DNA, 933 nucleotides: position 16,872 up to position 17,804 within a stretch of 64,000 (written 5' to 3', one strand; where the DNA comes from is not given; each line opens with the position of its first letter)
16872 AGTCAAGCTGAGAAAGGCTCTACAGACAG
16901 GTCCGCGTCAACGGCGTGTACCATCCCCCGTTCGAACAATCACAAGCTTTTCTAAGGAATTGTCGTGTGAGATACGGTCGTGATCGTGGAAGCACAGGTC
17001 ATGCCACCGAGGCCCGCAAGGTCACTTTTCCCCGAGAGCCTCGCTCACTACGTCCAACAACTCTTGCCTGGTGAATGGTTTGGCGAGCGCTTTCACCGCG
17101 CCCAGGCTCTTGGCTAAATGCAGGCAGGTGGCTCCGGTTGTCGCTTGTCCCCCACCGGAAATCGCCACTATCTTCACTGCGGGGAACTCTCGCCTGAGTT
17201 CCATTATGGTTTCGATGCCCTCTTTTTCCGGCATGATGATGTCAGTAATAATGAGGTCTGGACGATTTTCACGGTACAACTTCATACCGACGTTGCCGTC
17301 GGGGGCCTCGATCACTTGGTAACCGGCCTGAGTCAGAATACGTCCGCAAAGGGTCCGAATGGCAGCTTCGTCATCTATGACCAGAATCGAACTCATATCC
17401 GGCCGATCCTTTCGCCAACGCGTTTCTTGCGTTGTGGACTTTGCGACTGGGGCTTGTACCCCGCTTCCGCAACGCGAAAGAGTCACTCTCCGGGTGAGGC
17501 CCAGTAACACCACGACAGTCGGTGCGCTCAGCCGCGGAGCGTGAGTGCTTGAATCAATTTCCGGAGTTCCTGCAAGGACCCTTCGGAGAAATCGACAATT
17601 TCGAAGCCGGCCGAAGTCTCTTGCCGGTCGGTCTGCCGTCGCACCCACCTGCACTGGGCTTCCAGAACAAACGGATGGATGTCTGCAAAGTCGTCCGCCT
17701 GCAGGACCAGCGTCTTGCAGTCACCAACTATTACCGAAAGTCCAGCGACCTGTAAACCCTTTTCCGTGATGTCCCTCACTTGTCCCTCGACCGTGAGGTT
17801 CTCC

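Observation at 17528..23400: Unrecognised 35-aa motif (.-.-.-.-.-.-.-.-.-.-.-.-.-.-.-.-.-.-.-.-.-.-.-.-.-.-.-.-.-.) shared by the PilZ-like protein and a zinc-ribbon protein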

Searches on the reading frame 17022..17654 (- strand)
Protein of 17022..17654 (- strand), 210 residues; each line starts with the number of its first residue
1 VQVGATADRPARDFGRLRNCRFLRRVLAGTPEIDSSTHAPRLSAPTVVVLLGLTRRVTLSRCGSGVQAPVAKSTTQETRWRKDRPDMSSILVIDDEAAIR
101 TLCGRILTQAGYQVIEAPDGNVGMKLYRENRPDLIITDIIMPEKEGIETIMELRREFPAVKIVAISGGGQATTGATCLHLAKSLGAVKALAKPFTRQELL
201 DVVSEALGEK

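Call 3: search_protein_families(library=pfam, proteins=[window:17022-17654:-], max_evalue=1)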
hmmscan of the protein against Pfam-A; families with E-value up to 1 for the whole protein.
window:17022-17654:- (210 aa): 1 family
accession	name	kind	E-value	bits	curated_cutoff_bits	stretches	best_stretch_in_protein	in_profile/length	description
PF00072.30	Response_reg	-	2.8e-24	85.9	30.2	1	90-203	1-110/111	Response regulator receiver domain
